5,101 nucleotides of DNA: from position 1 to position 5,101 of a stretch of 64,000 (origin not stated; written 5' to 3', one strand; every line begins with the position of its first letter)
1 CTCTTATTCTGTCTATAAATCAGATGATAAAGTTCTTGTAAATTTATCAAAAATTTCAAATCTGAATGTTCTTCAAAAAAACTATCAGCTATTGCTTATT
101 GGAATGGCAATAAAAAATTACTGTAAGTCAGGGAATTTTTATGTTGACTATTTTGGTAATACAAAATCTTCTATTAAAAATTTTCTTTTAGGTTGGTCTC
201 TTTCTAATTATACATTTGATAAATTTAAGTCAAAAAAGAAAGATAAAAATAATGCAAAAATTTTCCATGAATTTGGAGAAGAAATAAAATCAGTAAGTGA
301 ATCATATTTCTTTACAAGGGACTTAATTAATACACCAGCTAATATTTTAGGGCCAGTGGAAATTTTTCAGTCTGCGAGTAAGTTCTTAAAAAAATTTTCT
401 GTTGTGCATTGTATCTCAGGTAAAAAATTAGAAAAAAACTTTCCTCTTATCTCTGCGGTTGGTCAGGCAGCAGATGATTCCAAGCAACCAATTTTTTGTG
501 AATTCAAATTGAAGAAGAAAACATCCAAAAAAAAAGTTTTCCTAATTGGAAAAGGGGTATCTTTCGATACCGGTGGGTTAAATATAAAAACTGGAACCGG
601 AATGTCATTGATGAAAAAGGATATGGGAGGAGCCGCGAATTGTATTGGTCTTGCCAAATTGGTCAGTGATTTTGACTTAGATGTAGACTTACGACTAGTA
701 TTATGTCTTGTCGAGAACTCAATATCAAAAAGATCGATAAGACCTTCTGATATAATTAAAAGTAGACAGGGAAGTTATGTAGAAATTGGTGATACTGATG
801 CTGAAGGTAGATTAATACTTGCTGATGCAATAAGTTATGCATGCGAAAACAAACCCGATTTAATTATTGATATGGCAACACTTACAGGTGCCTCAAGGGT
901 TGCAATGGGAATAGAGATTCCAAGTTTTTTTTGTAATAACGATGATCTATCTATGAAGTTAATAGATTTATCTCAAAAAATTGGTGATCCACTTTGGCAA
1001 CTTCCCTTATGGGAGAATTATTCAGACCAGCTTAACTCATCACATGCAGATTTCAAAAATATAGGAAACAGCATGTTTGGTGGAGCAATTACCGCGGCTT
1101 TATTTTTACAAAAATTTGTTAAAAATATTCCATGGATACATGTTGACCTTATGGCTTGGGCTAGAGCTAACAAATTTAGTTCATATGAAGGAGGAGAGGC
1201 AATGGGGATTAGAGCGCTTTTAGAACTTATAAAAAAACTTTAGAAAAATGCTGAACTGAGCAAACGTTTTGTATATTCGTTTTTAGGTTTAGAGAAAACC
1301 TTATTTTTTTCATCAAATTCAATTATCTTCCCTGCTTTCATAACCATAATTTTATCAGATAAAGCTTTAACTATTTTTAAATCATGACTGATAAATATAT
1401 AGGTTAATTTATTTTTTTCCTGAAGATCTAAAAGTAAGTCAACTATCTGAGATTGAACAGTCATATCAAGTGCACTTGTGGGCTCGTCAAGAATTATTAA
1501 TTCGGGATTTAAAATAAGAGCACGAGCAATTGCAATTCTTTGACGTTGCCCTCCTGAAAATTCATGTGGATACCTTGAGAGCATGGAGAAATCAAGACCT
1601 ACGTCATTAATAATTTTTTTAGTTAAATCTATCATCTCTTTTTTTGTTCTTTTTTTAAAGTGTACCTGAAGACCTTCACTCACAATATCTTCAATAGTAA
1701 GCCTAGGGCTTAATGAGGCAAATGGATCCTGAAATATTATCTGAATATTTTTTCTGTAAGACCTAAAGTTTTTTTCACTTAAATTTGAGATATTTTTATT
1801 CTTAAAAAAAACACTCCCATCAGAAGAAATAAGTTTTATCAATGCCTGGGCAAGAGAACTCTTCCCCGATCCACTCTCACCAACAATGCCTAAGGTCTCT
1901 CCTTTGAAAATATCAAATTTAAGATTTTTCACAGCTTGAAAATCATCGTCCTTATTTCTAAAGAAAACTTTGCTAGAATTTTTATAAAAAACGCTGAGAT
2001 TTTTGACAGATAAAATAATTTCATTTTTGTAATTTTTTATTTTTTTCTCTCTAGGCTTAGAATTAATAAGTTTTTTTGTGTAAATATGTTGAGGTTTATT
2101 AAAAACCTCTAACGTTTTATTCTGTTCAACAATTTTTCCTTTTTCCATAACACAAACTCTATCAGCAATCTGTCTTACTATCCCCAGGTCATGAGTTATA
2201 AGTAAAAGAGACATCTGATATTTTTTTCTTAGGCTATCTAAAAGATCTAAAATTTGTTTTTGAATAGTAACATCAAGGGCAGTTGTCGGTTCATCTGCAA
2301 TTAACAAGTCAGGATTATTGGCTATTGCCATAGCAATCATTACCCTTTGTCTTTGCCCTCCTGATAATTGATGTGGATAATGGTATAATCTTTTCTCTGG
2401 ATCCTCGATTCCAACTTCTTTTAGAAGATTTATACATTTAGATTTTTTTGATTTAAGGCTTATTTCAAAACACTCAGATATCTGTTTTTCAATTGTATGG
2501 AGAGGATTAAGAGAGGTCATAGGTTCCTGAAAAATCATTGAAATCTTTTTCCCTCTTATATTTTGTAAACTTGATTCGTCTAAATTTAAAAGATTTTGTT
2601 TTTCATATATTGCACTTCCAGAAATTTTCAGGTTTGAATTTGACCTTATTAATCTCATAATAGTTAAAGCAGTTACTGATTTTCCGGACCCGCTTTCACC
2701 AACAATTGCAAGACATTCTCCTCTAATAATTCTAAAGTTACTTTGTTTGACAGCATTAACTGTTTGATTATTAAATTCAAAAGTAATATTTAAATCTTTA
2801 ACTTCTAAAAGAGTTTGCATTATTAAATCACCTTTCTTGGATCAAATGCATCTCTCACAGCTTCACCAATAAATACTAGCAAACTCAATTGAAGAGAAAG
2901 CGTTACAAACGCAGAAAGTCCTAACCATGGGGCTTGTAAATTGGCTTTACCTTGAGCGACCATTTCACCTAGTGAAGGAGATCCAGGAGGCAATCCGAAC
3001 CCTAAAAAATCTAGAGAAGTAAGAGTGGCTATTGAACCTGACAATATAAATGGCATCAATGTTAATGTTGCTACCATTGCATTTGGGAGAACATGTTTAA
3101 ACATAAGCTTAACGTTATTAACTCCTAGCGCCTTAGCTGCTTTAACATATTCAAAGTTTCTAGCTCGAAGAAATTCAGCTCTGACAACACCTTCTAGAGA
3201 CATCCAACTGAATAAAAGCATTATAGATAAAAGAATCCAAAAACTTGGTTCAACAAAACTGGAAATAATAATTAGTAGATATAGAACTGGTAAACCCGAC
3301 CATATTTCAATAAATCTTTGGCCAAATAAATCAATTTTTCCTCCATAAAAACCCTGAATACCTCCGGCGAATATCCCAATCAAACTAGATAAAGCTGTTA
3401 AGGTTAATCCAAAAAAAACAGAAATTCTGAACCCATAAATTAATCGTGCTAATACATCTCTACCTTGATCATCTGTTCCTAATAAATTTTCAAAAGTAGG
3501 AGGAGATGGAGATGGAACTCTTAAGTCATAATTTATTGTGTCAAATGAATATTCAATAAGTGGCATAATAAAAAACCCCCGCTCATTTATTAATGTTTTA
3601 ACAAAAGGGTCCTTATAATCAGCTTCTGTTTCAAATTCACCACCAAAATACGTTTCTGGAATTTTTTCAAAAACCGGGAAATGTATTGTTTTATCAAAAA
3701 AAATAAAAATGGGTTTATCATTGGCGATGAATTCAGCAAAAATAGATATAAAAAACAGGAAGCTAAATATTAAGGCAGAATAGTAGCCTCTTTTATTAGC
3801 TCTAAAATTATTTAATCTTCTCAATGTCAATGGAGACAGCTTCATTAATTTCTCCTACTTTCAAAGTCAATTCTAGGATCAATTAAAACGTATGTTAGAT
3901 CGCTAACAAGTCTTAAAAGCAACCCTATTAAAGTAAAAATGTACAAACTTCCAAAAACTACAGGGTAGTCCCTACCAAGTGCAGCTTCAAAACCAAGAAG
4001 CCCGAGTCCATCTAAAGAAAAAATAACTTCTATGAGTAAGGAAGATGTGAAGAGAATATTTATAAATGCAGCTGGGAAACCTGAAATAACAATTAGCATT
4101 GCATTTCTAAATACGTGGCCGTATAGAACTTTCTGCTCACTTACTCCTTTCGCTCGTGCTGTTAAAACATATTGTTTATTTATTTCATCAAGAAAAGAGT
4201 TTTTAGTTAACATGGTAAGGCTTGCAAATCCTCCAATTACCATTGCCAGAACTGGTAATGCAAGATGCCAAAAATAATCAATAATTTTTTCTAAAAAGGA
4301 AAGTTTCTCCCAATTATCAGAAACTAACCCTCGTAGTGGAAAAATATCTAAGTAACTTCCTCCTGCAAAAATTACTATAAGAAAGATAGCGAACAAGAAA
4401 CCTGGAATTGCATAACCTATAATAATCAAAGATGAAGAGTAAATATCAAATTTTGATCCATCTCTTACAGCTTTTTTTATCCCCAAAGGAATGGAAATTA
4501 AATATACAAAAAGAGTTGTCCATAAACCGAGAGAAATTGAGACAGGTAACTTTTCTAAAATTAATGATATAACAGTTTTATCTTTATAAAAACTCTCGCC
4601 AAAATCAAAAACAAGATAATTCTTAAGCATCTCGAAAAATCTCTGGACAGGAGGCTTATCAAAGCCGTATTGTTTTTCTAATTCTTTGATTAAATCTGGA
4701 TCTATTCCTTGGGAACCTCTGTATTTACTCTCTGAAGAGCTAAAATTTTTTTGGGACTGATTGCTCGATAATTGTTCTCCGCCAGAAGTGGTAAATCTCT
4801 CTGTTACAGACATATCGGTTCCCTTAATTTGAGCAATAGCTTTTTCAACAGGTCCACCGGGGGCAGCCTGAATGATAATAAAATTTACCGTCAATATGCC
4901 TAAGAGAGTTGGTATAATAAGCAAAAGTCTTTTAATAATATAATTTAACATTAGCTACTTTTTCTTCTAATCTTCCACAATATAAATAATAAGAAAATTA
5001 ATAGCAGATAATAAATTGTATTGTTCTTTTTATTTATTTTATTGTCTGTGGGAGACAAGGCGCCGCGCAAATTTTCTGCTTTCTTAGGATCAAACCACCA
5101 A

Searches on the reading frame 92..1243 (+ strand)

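Call 85: search_protein_families(library=pfam, proteins=[window:92-1243:+], max_evalue=0.0001)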
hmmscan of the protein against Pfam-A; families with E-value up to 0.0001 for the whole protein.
window:92-1243:+ (383 aa): 1 family
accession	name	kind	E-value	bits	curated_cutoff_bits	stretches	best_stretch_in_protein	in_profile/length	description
PF00883.26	Peptidase_M17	-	3.4e-97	325.9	25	1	74-376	2-309/310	Cytosol aminopeptidase family, catalytic domain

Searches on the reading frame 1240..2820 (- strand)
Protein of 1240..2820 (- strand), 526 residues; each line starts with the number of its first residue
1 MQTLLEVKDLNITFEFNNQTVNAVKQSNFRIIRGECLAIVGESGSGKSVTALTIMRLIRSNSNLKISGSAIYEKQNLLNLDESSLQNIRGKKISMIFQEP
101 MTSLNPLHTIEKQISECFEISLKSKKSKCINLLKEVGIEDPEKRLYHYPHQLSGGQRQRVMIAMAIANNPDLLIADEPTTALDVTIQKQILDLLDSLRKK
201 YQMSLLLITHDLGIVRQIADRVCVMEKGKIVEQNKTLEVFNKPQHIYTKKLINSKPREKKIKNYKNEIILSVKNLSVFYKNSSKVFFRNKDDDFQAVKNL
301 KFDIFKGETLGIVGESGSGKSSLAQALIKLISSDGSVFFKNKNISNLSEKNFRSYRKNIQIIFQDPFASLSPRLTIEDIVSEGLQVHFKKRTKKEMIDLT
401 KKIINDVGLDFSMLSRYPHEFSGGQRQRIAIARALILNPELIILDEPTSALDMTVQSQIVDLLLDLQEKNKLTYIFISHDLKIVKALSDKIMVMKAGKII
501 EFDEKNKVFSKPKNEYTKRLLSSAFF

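Call 22: search_protein_families(library=pfam, proteins=[window:1240-2820:-], max_evalue=0.00001)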
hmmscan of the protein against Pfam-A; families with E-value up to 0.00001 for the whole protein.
window:1240-2820:- (526 aa): 10 families
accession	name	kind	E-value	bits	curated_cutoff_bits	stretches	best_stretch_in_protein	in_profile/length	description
PF00005.33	ABC_tran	-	1.7e-63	213.7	25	2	297-449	1-137/137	ABC transporter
PF02463.25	SMC_N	-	8.2e-16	58.5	40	2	305-495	22-213/220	RecF/RecN/SMC N terminal domain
PF13304.12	AAA_21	-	4.5e-12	47.1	27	1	377-484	166-303/304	AAA domain, putative AbiEii toxin, Type IV TA system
PF08352.17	oligo_HPY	-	5.6e-10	39.9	27.1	0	231-264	1-34/65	Oligopeptide/dipeptide transporter, C-terminal region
PF13191.12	AAA_16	-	2.3e-09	38.4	32.6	0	305-373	20-85/167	AAA ATPase domain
PF13401.12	AAA_22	-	8.5e-09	36.3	27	0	35-208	6-121/130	AAA domain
PF13555.12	AAA_29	-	1.5e-07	31.5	27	0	306-338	22-53/61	P-loop containing region of AAA domain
PF20720.3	nSTAND3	-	3.9e-07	30.3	27.2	0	310-365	20-72/155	Novel STAND NTPase 3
PF20703.3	nSTAND1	-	4.2e-07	30.4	27.1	0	274-326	4-52/379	Novel STAND NTPase 1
PF00910.28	RNA_helicase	-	1.3e-06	29.3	21.5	0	312-402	3-90/105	RNA helicase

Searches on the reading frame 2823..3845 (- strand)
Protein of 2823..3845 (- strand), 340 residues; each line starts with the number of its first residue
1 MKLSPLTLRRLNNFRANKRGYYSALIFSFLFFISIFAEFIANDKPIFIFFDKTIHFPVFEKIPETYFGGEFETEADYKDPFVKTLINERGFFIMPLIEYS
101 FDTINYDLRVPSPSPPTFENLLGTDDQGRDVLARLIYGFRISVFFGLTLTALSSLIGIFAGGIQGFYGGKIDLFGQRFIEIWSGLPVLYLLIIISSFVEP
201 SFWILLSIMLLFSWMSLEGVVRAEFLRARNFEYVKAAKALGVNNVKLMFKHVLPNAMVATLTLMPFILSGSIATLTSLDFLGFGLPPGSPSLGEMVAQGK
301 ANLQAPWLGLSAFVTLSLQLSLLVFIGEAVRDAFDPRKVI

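Call 85: search_protein_families(library=pfam, proteins=[window:2823-3845:-], max_evalue=0.0001)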
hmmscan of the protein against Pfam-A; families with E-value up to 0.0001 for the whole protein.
window:2823-3845:- (340 aa): 1 family
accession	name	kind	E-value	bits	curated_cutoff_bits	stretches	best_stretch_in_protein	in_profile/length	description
PF00528.27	BPD_transp_1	-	2.4e-26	93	26.4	1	156-338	4-182/184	Binding-protein-dependent transport system inner membrane component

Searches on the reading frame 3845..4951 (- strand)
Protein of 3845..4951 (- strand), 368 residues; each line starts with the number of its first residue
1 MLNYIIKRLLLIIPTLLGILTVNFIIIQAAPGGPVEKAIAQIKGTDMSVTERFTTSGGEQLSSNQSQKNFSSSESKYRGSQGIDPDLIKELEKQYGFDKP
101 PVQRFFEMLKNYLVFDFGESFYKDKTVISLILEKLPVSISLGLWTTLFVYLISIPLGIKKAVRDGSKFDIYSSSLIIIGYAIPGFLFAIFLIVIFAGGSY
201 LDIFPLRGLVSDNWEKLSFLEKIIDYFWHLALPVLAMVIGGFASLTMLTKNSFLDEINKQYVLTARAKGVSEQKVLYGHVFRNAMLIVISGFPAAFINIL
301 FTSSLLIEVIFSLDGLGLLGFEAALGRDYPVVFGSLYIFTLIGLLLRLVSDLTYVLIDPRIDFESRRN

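Call 85: search_protein_families(library=pfam, proteins=[window:3845-4951:-], max_evalue=0.0001)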
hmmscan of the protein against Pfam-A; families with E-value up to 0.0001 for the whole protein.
window:3845-4951:- (368 aa): 2 families
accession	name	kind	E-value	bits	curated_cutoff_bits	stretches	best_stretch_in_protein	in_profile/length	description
PF00528.27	BPD_transp_1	-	5.2e-36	124.5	26.4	1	154-361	2-182/184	Binding-protein-dependent transport system inner membrane component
PF19300.4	BPD_transp_1_N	-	1.4e-05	25.7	23.8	0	84-141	44-113/114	Binding-prot-dependent transport system membrane comp, N-term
